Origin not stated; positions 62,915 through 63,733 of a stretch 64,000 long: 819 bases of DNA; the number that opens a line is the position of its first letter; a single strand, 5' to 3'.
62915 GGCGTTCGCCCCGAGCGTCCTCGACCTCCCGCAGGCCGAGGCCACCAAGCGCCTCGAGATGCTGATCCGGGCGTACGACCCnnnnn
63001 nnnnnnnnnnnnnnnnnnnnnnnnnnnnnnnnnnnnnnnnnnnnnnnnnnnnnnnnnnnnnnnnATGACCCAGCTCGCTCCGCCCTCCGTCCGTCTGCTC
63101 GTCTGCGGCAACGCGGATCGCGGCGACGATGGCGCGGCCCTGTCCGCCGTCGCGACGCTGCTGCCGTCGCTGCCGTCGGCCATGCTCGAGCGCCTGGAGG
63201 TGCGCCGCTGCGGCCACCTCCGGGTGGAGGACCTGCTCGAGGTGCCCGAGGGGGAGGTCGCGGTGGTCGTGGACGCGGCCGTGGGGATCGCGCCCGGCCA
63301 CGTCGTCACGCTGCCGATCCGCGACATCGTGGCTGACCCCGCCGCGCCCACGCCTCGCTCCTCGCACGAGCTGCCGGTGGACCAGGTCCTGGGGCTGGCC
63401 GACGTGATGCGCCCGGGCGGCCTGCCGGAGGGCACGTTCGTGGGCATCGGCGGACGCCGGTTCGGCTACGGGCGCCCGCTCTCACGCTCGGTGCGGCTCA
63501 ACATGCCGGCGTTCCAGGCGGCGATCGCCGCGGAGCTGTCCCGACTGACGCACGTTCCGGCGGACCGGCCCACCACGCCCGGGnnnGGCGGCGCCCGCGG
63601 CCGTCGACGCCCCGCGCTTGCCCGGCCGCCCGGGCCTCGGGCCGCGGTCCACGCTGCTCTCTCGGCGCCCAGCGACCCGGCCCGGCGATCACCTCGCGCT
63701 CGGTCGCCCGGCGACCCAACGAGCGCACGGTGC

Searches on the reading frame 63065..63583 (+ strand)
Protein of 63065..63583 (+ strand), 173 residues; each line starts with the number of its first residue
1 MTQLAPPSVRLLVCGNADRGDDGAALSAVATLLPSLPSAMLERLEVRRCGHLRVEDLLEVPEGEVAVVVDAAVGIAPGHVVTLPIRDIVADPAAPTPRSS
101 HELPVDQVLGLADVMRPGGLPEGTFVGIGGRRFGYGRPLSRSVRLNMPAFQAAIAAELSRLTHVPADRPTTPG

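Call 3: search_protein_families(library=pfam, proteins=[window:63065-63583:+], max_evalue=0.01)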
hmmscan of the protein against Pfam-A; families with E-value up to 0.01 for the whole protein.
window:63065-63583:+ (173 aa): 0 families

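Call 4: search_protein_families(library=ncbifam, proteins=[window:63065-63583:+], max_evalue=0.01)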
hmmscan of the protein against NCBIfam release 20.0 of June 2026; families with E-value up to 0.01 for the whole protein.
window:63065-63583:+ (173 aa): 1 family
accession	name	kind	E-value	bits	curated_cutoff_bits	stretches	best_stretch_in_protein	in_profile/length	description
TIGR00072.1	hydrog_prot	superfamily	2.3e-15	56.8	47.45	1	12-158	3-145/145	hydrogenase maturation protease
